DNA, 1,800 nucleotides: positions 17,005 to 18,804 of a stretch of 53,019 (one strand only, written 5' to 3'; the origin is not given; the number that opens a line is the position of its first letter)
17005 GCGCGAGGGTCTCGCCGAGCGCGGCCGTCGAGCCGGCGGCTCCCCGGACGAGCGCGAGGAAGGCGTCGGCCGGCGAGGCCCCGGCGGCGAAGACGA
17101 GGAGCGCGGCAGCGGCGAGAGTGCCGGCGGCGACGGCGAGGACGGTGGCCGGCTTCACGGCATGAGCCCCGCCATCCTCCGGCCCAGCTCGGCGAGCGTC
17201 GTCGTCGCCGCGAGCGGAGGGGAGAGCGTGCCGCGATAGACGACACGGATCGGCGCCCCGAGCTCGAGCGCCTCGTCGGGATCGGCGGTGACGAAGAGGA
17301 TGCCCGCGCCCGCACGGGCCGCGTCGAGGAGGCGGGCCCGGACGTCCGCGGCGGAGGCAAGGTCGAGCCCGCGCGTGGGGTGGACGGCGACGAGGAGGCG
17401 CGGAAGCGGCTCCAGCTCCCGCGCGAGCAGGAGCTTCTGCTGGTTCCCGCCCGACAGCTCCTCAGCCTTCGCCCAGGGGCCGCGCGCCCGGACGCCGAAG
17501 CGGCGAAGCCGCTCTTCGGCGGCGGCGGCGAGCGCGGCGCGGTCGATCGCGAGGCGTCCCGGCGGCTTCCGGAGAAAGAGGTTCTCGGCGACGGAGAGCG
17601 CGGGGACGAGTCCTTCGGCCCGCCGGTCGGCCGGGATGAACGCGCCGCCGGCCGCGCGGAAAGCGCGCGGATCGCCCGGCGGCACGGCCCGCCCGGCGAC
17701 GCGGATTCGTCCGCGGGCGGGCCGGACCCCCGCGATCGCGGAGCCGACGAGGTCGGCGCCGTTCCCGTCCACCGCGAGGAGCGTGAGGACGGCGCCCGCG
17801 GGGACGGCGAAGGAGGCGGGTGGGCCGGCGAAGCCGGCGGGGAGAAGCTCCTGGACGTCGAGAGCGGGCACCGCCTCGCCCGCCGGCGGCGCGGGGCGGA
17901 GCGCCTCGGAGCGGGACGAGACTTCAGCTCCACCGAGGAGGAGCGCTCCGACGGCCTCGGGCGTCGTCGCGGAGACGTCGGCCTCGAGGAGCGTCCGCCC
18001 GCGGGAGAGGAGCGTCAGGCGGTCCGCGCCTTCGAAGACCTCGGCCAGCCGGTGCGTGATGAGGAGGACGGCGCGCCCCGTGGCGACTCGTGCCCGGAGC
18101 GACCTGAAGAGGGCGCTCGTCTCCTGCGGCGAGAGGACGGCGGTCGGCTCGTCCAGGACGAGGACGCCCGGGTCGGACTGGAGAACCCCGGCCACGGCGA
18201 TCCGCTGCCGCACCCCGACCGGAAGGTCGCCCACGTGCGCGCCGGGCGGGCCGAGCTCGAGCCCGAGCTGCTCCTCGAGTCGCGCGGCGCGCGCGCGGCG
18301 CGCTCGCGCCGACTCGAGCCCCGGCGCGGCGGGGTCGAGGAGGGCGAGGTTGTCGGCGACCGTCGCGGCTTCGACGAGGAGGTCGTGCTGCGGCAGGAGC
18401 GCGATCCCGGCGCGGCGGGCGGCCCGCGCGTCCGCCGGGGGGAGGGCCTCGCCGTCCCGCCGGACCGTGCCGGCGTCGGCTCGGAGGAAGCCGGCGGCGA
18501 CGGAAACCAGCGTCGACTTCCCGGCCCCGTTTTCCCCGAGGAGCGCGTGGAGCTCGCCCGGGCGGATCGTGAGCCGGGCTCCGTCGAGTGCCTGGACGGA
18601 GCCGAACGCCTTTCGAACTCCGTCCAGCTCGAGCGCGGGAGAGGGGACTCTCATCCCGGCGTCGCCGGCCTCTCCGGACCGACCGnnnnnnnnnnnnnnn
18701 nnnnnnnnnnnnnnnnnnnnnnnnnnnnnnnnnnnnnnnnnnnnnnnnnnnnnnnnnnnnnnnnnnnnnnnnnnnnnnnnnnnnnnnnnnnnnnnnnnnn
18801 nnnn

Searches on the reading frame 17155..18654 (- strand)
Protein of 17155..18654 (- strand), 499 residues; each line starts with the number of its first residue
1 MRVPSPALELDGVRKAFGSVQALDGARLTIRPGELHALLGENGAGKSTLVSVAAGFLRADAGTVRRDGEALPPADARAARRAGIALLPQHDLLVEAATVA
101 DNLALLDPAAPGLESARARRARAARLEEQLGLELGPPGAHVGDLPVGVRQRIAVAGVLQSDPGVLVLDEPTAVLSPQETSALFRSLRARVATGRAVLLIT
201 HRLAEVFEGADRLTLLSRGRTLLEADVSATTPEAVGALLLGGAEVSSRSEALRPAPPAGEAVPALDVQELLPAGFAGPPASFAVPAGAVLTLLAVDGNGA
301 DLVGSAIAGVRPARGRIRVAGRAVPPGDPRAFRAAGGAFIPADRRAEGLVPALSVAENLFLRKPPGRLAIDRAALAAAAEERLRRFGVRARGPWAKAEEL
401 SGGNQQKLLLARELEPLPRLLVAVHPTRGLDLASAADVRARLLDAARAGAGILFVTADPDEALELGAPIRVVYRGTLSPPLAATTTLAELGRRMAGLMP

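Call 67: search_protein_families(library=pfam, proteins=[window:17155-18654:-], max_evalue=0.00001)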
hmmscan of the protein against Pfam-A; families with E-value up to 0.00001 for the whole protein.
window:17155-18654:- (499 aa): 2 families
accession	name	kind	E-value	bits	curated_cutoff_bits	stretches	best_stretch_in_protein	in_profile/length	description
PF00005.33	ABC_tran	-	1.5e-35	123.2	25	2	23-172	1-137/137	ABC transporter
PF13304.12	AAA_21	-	3.9e-06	27.6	27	0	150-201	243-298/304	AAA domain, putative AbiEii toxin, Type IV TA system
